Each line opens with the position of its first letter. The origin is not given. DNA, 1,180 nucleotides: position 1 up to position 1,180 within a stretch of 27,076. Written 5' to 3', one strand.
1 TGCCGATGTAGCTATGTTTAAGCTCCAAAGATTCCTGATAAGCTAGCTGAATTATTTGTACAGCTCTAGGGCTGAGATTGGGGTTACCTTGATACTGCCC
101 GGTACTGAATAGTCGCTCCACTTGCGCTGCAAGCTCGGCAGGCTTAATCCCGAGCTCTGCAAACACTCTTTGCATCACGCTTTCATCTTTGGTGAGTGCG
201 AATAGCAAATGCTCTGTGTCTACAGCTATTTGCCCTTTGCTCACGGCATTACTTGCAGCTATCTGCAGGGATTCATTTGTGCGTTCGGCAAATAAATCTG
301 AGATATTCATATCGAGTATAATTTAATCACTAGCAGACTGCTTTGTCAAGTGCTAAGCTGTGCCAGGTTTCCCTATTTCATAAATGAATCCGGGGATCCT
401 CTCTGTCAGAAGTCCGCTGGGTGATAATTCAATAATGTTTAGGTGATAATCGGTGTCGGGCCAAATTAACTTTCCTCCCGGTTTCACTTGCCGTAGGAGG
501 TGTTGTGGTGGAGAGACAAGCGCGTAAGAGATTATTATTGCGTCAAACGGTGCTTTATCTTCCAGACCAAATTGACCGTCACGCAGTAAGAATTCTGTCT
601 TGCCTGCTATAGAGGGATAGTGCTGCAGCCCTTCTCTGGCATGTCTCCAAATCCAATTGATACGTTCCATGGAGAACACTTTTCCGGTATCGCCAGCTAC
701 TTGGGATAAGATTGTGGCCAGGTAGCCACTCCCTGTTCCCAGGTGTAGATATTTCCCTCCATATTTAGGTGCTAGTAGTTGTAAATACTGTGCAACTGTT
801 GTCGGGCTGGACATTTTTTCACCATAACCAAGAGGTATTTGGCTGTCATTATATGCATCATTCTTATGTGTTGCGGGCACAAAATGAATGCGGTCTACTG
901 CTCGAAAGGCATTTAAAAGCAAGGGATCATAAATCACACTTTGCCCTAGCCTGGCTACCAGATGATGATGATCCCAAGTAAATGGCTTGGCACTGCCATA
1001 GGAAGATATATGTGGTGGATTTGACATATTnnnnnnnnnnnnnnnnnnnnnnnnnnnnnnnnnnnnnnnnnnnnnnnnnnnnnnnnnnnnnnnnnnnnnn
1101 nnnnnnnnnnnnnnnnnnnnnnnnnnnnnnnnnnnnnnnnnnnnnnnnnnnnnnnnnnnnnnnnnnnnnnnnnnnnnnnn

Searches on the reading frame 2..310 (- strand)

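Call 10: search_protein_families(library=pfam, proteins=[window:2-310:-], max_evalue=0.001)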
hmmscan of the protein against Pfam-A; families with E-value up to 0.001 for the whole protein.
window:2-310:- (103 aa): 1 family
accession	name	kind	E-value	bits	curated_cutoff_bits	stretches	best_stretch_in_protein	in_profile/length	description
PF02861.25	Clp_N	-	6.6e-10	39.4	20.7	1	22-67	5-51/53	Clp amino terminal domain, pathogenicity island component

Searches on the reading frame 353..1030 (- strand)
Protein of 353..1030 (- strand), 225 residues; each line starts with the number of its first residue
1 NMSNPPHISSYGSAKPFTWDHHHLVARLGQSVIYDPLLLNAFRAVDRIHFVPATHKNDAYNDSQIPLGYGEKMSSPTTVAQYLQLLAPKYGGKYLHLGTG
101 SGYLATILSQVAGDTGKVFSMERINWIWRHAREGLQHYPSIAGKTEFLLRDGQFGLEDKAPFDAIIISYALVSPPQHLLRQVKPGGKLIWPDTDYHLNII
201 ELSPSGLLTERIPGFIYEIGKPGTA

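Call 6: search_protein_families(library=pfam, proteins=[window:353-1030:-], max_evalue=0.001)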
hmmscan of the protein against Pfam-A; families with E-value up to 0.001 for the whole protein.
window:353-1030:- (225 aa): 1 family
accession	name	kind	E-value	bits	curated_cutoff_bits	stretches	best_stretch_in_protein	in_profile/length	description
PF01135.25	PCMT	-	1.5e-36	126.6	20.3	1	22-191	4-172/210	Protein-L-isoaspartate(D-aspartate) O-methyltransferase (PCMT)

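Call 21: find_related_loci(query=window:356-1027:-, collection=genome_contigs, flank=10000)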
Query window:356-1027:- (224 aa) in genome_contigs; peptide patterns used: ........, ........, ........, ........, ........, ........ (x = any residue, [..] = any of these).
35 stretches matched a pattern; 9 encode a relative of the query (tblastn E <= 1e-3); 9 distinct loci.
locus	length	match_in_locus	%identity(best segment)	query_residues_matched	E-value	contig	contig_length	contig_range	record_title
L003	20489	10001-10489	39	32-199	1e-32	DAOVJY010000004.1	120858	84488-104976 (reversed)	MAG TPA_asm: Candidatus Omnitrophota bacterium isolate CSMAG_1405 CSMAG_1405_k141_1783093_length_120858_cov_31.9992, who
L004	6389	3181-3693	37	20-199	8e-31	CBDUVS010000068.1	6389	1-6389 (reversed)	MAG TPA_asm: uncultured bacterium isolate SRR21487743_metabat2_69 genome assembly, contig: ERZ25748485.5170, whole genom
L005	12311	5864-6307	39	38-190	1e-30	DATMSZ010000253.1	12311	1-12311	MAG TPA_asm: Pseudosphingobacterium sp. isolate SMAG_U12999 k141_14116, whole genome shotgun sequence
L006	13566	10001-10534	36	32-210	1e-27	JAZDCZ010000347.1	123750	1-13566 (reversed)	MAG: Gemmatimonadota bacterium isolate LQ108M_Bin_24 LQ108M_Bin_24_scaffold_348, whole genome shotgun sequence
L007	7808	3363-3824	38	32-190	7e-27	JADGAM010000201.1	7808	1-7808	MAG: Oligoflexia bacterium isolate nN3bin16 nN3_bin16_NODE_201_length_7808_cov_2.689363, whole genome shotgun sequence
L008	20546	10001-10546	34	3-190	4e-26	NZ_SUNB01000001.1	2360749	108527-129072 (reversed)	Pleionea sediminis strain S1-5-21 NODE_1_length_2360749_cov_59.598, whole genome shotgun sequence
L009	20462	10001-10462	37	32-190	9e-26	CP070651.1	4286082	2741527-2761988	MAG: Trueperaceae bacterium isolate bin86 chromosome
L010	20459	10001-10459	38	33-190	8e-26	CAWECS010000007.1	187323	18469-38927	MAG: uncultured Gammaproteobacteria bacterium isolate MFD03551.bin.2.28 genome assembly, contig: contig_23072, whole gen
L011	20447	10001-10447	39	37-190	8e-27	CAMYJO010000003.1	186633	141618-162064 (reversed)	MAG: uncultured Gammaproteobacteria bacterium isolate ES_Gamma_034 genome assembly, contig: scaffold_30, whole genome sh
